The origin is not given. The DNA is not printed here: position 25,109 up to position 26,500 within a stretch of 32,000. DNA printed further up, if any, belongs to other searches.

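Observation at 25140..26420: Stand-alone AT-rich RelA/SpoT-domain gene: candidate fused toxSAS (CapRel-like) defence protein with an unknown C-terminal domain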

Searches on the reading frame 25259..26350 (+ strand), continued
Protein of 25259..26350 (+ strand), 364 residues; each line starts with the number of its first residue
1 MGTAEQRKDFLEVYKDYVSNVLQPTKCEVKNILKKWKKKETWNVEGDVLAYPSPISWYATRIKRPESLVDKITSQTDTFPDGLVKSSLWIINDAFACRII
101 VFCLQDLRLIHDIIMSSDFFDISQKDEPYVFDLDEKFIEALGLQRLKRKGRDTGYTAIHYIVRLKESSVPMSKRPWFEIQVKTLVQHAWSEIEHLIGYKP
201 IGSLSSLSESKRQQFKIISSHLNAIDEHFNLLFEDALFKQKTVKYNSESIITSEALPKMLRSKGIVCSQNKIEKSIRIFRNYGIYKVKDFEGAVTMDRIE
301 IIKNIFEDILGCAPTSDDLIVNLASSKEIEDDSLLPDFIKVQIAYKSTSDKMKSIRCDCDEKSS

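Call 78: search_protein_families(library=padloc, proteins=[P0225, P0228, P0243, P0244, P0246, P0241, P0250, P0213, P0221, P0232], max_evalue=0.00001)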
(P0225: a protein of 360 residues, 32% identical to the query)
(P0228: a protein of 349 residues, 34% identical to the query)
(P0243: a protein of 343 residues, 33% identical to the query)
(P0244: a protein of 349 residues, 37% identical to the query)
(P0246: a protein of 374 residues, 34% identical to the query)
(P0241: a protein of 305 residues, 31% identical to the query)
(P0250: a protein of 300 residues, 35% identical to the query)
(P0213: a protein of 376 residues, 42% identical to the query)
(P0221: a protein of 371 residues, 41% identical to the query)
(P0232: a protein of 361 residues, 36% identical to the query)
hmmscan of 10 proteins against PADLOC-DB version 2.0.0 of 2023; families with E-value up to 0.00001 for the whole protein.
P0225 (360 aa): 1 family
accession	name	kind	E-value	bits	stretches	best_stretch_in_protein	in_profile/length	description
PDLC04999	PDC-S33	-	6.2e-17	60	1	9-163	30-176/349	-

P0228 (349 aa): 1 family
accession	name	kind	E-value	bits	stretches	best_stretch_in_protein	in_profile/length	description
PDLC04999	PDC-S33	-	3.1e-18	64.3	1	3-160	26-175/349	-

P0243 (343 aa): 1 family
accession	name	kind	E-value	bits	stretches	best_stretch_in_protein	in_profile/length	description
PDLC04999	PDC-S33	-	6.1e-20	69.9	1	6-155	37-175/349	-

P0244 (349 aa): 1 family
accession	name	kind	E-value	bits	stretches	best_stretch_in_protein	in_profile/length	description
PDLC04999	PDC-S33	-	1e-20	72.5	1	4-212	27-231/349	-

P0246 (374 aa): 1 family
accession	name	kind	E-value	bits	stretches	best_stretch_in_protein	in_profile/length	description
PDLC04999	PDC-S33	-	3.7e-17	60.8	1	29-163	50-176/349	-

P0241 (305 aa): 1 family
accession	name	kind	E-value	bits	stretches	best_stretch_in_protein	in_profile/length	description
PDLC04999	PDC-S33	-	2.2e-18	64.8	1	5-216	27-234/349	-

P0250 (300 aa): 1 family
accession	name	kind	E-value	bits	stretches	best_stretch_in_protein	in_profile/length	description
PDLC04999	PDC-S33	-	4.7e-15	53.9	1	3-151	70-216/349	-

P0213 (376 aa): 1 family
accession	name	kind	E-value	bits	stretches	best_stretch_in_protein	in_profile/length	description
PDLC04999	PDC-S33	-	1.5e-17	62.1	1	56-176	64-178/349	-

P0221 (371 aa): 1 family
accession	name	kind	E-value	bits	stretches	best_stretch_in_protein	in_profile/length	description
PDLC04999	PDC-S33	-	1.8e-16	58.5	1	25-148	53-175/349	-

P0232 (361 aa): 1 family
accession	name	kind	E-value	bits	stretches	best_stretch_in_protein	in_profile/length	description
PDLC04999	PDC-S33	-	1.8e-15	55.2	1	13-167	28-175/349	-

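Call 84: find_encoding_contigs(protein=P0244, flank=5000, max_places=4)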
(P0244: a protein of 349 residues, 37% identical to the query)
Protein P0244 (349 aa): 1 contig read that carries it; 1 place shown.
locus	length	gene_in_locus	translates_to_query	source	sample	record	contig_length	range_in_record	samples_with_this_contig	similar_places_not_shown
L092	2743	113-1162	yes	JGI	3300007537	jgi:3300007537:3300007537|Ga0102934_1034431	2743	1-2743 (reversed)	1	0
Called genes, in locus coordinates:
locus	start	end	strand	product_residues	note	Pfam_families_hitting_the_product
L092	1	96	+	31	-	?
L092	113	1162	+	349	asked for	PF04607:RelA_SpoT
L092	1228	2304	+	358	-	PF00144:Beta-lactamase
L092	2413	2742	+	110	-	?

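Call 85: get_annotated_region(hit=H4, flank=5000)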
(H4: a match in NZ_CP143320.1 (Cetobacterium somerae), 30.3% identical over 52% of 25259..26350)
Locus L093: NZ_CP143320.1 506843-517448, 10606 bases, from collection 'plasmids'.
description: Cetobacterium somerae strain ceto plasmid p1, complete sequence
organism: Cetobacterium somerae (NCBI taxid 188913)
taxonomy: Bacteria; Fusobacteriota; Fusobacteriia; Fusobacteriales; Fusobacteriaceae; Cetobacterium; Cetobacterium somerae
host: -; source: intestine of Yellow Catfish,pure culture; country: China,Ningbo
typing (MOB-suite, as given by PLSDB): non-mobilizable
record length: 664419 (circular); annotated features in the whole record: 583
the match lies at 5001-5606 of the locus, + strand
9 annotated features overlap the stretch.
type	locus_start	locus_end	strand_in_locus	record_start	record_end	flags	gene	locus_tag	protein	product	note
CDS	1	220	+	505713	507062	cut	-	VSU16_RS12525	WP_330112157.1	MATE family efflux transporter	GO:0006855 - xenobiotic transmembrane transport [Evidence IEA]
CDS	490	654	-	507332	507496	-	-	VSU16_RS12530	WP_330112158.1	hypothetical protein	-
CDS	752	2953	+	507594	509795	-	-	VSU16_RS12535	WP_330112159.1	autotransporter domain-containing protein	-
CDS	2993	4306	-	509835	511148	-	-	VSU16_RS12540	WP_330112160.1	sodium-dependent transporter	-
CDS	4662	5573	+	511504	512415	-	-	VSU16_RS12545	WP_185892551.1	hypothetical protein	-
CDS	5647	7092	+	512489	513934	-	-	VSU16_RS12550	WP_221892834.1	phosphate--AMP phosphotransferase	-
CDS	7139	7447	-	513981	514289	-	-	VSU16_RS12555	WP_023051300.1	pyrimidine/purine nucleoside phosphorylase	-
CDS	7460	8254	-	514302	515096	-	proC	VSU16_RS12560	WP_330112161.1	pyrroline-5-carboxylate reductase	GO:0006561 - proline biosynthetic process [Evidence IEA]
CDS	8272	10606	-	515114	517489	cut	hypD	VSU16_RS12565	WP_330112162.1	trans-4-hydroxy-L-proline dehydratase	GO:0019471 - 4-hydroxyproline metabolic process [Evidence IEA]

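Call 86: get_annotated_region(hit=H9, flank=5000)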
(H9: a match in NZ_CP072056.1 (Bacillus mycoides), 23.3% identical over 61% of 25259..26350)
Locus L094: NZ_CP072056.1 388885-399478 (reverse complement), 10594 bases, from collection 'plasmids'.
description: Bacillus mycoides strain JAS85/1 plasmid pBM482, complete sequence
organism: Bacillus mycoides (NCBI taxid 1405)
taxonomy: Bacteria; Bacillota; Bacilli; Bacillales; Bacillaceae; Bacillus; Bacillus mycoides
host: -; source: cell culture,soil; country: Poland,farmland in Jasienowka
typing (MOB-suite, as given by PLSDB): non-mobilizable; replicon rep_cluster_125; mating-pair formation MPF_T
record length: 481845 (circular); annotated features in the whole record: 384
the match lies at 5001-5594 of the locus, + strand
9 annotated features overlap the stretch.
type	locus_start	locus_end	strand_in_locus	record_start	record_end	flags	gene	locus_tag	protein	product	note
CDS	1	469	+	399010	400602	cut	-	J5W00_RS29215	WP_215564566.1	DUF4435 domain-containing protein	-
CDS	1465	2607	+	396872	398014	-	-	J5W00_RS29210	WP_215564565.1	DUF3800 domain-containing protein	-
CDS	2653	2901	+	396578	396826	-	-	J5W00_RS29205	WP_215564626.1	hypothetical protein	-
CDS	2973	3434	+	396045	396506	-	-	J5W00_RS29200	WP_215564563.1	hypothetical protein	-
CDS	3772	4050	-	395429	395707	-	-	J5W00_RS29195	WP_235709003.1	helix-turn-helix transcriptional regulator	-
CDS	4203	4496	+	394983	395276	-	-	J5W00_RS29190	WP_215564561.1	hypothetical protein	-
CDS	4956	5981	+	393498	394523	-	-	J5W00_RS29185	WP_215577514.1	hypothetical protein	-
CDS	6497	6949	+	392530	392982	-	-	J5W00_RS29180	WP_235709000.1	recombinase family protein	GO:0006310 - DNA recombination [Evidence IEA]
CDS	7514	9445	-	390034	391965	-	-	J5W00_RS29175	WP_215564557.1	P-loop NTPase fold protein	-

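Call 87: find_homologous_proteins(query=A5, max_evalue=1e-20)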
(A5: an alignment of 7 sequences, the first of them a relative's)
Query A5 (7 sequences) (349 aa, profile of the alignment): 1270 proteins with E <= 1e-20 among 8000 candidates; the best 120 are listed.
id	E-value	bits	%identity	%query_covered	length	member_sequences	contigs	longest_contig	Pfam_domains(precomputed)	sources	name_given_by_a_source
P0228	1.3e-142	493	100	100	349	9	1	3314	PF04607.24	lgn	-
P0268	3.8e-131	456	38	97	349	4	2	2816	PF04607.24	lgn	-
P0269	3.6e-125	436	68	99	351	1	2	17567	PF04607.24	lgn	-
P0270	1.6e-120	421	54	96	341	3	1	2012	PF04607.24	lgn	-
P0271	2.5e-120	420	55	98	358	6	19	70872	PF04607.24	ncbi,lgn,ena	-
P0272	2.6e-119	417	51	97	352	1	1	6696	PF04607.24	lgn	-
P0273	4.5e-119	416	48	93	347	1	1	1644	PF04607.24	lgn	-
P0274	8.9e-119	415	53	100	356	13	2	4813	PF04607.24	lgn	-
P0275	1.1e-118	415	44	97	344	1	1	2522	PF04607.24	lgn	-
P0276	1.1e-118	415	53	95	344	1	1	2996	PF04607.24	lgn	-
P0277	2.7e-118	413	39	95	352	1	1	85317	PF04607.24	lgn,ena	-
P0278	3.0e-118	413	40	99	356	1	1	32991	PF04607.24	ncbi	-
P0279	7.9e-118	412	61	99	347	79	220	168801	PF04607.24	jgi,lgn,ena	-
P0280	2.1e-117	410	49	95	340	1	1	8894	PF04607.24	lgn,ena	-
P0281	2.3e-117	410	46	94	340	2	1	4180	PF04607.24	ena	-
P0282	4.6e-117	409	38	96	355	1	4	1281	PF04607.24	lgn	-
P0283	6.1e-117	409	40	94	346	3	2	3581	PF04607.24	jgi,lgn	-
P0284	6.2e-117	409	47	90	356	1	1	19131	PF04607.24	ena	-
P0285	6.9e-117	409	44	98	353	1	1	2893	PF04607.24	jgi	jgi:putative GTP pyrophosphokinase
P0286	7.0e-117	409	48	95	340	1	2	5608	PF04607.24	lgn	-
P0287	7.8e-117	409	45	94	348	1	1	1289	PF04607.24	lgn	-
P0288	1.0e-116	408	43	95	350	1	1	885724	PF04607.24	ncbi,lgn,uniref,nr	ncbi:hypothetical protein LT679_11185 [Mucilaginibacter roseus]|uniref:RelA/SpoT domain-containing p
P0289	2.0e-116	407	55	98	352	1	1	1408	PF04607.24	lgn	-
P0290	2.5e-116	407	48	93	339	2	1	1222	PF04607.24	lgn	-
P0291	4.2e-116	406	39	98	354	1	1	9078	PF04607.24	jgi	jgi:putative GTP pyrophosphokinase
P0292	4.3e-116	406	45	97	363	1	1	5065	PF04607.24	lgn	-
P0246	5.9e-116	406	35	60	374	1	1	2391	PF04607.24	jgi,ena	-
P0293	7.0e-116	405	39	94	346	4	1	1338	PF04607.24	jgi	jgi:ppGpp synthetase/RelA/SpoT-type nucleotidyltranferase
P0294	9.8e-116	405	58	100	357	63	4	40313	PF04607.24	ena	-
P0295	1.4e-115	405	42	87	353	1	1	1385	PF04607.24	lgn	-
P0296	1.8e-115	404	41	95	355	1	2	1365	PF04607.24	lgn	-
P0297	2.1e-115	404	39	97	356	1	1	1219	PF04607.24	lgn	-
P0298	3.7e-115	403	46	95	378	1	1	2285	PF04607.24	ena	-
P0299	3.8e-115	403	39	98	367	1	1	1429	PF04607.24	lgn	-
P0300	3.9e-115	403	48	90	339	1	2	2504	PF04607.24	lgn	-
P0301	4.5e-115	403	47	89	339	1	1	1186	PF04607.24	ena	-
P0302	5.1e-115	403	43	97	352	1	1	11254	PF04607.24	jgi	jgi:putative GTP pyrophosphokinase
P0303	5.3e-115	403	48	88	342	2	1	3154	PF04607.24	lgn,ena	-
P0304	6.6e-115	402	47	92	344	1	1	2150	PF04607.24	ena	-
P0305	1.1e-114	402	49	89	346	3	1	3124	PF04607.24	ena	-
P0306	1.5e-114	401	47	91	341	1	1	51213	PF04607.24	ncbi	-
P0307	1.6e-114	401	41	90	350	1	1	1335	PF04607.24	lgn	-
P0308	2.0e-114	401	42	95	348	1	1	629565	PF04607.24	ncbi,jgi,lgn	jgi:ppGpp synthetase/RelA/SpoT-type nucleotidyltranferase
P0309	2.0e-114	401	57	97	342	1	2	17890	PF04607.24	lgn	-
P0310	2.1e-114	401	45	91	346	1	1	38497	PF04607.24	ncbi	-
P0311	2.6e-114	400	44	90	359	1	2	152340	PF04607.24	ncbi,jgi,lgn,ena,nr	ncbi:MAG TPA: hypothetical protein VE978_16360 [Chitinophagales bacterium]|nr:hypothetical protein [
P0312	3.6e-114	400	41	91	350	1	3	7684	PF04607.24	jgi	jgi:putative GTP pyrophosphokinase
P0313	3.6e-114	400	39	91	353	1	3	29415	PF04607.24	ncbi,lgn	-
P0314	3.9e-114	400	41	95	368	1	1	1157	PF04607.24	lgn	-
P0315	4.6e-114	400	40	95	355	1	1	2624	PF04607.24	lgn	-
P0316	5.1e-114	399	47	89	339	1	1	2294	PF04607.24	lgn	-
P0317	6.6e-114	399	46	94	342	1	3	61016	PF04607.24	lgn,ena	-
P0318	6.6e-114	399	48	90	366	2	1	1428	PF04607.24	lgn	-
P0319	6.9e-114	399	49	85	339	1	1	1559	PF04607.24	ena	-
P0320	8.2e-114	399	47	90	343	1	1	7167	PF04607.24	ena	-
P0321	8.3e-114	399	44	93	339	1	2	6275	PF04607.24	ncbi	-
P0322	8.9e-114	399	45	89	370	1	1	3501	PF04607.24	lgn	-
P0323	1.2e-113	398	39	93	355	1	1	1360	PF04607.24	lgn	-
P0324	1.3e-113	398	47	96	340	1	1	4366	PF04607.24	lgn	-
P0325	1.8e-113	398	42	98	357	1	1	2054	PF04607.24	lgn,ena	-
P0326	1.8e-113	398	38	96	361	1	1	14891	PF04607.24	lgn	-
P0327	1.8e-113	398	38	95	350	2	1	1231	PF04607.24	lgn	-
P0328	1.8e-113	398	46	94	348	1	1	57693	PF04607.24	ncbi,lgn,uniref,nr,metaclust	ncbi:GTP pyrophosphokinase [Clostridium hydrogeniformans]|uniref:GTP pyrophosphokinase n=1 Tax=Clost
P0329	2.2e-113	397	39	98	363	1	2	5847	PF04607.24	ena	-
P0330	2.4e-113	397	40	96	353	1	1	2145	PF04607.24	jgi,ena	-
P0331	2.9e-113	397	43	96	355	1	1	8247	PF04607.24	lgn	-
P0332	4.9e-113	396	41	96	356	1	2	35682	PF04607.24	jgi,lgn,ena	jgi:putative GTP pyrophosphokinase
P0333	5.7e-113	396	43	94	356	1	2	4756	PF04607.24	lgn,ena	-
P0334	6.1e-113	396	36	97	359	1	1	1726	PF04607.24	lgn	-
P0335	9.1e-113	395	38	96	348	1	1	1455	PF04607.24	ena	-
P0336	1.3e-112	395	41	94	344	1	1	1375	PF04607.24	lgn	-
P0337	1.5e-112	395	52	97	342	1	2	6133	PF04607.24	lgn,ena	-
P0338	1.7e-112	394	47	96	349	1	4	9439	PF04607.24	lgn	-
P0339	2.0e-112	394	42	88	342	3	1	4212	PF04607.24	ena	-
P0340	2.0e-112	394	44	95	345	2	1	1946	PF04607.24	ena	-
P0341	2.4e-112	394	42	90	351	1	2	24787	PF04607.24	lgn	-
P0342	2.6e-112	394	50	96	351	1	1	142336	PF04607.24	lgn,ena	-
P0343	3.7e-112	393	42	88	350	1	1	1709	PF04607.24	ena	-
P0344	4.8e-112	393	45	96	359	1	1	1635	PF04607.24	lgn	-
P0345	5.5e-112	393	41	93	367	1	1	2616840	PF04607.24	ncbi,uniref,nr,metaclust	ncbi:GTP pyrophosphokinase [Paenibacillus wynnii]|uniref:RelA/SpoT domain-containing protein n=1 Tax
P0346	5.6e-112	393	40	97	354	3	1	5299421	PF04607.24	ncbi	ncbi:GTP pyrophosphokinase [Bacillus cereus]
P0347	6.3e-112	392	39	92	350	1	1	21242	PF04607.24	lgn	-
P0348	7.0e-112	392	49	97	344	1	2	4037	PF04607.24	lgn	-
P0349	8.8e-112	392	38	95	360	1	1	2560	PF04607.24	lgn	-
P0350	9.7e-112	392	37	97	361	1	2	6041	PF04607.24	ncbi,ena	-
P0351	1.1e-111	392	46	94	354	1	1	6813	PF04607.24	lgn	-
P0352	1.5e-111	391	52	97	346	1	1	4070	PF04607.24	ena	-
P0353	1.8e-111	391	52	97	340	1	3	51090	PF04607.24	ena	-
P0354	1.8e-111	391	50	94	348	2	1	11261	PF04607.24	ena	-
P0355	2.3e-111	391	48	97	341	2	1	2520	PF04607.24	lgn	-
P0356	2.8e-111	390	41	90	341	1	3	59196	PF04607.24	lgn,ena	-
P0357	3.0e-111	390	51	96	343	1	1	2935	PF04607.24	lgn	-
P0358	3.9e-111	390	41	91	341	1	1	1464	PF04607.24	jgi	jgi:ppGpp synthetase/RelA/SpoT-type nucleotidyltranferase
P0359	3.9e-111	390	48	85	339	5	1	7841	PF04607.24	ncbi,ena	-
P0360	3.9e-111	390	39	97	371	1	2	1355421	PF04607.24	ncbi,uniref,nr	ncbi:GTP pyrophosphokinase [Paenibacillus endoradicis]|uniref:GTP pyrophosphokinase n=1 Tax=Paenibac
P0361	4.7e-111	390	49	96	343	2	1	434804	PF04607.24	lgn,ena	-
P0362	4.8e-111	390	40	94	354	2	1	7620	PF04607.24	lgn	-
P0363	4.8e-111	390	39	98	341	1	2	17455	PF04607.24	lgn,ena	-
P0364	4.9e-111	390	40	97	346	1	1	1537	PF04607.24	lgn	-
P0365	5.8e-111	389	40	97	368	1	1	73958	PF04607.24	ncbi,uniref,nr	ncbi:GTP pyrophosphokinase [Paenibacillus ehimensis]|uniref:RelA/SpoT domain-containing protein n=1 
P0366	6.3e-111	389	41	95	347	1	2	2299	PF04607.24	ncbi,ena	-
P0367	6.8e-111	389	39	93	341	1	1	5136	PF04607.24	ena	-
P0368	8.6e-111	389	47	97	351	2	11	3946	PF04607.24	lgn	-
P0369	9.4e-111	389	43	94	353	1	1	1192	PF04607.24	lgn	-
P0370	9.6e-111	389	52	95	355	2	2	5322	PF04607.24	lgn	-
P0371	1.5e-110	388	51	97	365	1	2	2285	PF04607.24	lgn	-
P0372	1.6e-110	388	51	97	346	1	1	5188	PF04607.24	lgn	-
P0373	2.1e-110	388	54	97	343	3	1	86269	PF04607.24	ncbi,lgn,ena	-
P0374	2.3e-110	387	46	97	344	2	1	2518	PF04607.24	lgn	-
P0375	2.4e-110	387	40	86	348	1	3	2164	PF04607.24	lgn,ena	-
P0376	2.4e-110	387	38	93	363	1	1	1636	PF04607.24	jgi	jgi:putative GTP pyrophosphokinase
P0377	2.7e-110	387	51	98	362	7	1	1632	PF04607.24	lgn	-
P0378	2.9e-110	387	45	88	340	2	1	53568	PF04607.24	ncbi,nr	ncbi:MAG: hypothetical protein PHS49_03605 [Candidatus Gracilibacteria bacterium]|nr:hypothetical pr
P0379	3.1e-110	387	46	88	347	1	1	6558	PF04607.24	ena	-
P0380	3.1e-110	387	41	95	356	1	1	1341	PF04607.24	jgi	jgi:ppGpp synthetase/RelA/SpoT-type nucleotidyltranferase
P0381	4.7e-110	386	38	92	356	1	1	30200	PF04607.24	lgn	-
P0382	5.0e-110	386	51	99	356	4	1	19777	PF04607.24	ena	-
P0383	5.7e-110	386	46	99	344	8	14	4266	PF04607.24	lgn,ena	-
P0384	7.4e-110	386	49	97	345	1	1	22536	PF04607.24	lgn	-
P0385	1.1e-109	385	39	97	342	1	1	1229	PF04607.24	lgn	-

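Call 88: find_encoding_contigs(protein=P0279, flank=5000, max_places=4)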
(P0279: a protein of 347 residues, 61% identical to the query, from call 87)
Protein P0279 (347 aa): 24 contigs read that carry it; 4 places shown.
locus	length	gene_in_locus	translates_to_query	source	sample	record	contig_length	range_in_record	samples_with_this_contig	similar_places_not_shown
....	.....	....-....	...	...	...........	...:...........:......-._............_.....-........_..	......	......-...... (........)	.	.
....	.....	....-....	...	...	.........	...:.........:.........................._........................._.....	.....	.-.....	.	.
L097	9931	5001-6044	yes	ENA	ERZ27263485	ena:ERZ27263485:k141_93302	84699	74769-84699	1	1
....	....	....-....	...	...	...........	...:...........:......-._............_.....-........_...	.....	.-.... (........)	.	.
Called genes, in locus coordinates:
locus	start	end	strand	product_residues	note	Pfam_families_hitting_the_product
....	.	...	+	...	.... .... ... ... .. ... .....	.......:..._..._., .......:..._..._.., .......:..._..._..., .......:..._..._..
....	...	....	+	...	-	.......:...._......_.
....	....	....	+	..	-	-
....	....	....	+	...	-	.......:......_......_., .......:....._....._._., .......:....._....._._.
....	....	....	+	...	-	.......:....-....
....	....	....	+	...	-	-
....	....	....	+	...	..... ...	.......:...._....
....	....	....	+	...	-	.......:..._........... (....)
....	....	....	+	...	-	-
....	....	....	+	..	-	-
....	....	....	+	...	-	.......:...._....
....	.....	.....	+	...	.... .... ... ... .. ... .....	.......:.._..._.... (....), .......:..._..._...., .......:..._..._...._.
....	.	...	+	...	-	?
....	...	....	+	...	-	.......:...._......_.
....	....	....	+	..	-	-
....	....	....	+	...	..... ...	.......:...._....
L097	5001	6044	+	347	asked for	PF04607:RelA_SpoT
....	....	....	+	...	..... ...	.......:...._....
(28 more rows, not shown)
